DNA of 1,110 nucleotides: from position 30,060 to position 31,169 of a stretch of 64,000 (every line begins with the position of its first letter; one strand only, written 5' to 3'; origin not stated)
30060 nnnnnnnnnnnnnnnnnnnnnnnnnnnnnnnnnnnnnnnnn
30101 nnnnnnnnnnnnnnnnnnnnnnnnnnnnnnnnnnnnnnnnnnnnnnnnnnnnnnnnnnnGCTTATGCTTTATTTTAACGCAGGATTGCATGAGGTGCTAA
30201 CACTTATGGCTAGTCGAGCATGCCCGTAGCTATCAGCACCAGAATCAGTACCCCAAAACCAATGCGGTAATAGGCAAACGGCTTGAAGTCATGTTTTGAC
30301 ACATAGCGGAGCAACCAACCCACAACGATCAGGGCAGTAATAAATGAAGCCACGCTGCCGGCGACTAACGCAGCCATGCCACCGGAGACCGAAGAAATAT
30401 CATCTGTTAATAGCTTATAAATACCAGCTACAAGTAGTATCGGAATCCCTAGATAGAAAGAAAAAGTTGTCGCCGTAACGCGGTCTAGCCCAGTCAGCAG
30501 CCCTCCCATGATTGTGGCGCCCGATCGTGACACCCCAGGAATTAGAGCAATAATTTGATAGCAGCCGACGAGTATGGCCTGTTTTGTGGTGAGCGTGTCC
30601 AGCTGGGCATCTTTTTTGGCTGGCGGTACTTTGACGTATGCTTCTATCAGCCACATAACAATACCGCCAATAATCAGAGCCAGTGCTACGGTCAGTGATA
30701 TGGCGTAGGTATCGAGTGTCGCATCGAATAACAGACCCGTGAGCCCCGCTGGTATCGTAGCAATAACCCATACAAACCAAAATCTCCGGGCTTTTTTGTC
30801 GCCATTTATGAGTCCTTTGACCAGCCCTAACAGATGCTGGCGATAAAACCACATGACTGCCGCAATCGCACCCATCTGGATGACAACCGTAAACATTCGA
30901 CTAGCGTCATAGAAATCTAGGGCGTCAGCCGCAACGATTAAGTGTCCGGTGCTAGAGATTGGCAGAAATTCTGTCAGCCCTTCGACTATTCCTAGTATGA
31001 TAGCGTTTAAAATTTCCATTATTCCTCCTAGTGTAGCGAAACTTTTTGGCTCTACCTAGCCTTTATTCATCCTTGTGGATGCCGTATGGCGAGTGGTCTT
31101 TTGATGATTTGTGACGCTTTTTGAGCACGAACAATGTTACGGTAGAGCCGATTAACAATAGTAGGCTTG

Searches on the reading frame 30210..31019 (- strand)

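Call 5: search_protein_families(library=pfam, proteins=[window:30210-31019:-], max_evalue=0.01)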
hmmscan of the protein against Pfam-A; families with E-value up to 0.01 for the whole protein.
window:30210-31019:- (269 aa): 1 family
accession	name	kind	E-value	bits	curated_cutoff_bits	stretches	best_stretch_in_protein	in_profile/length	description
PF02673.24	BacA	-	5.7e-80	269.2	33.4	1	6-258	1-257/257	Bacitracin resistance protein BacA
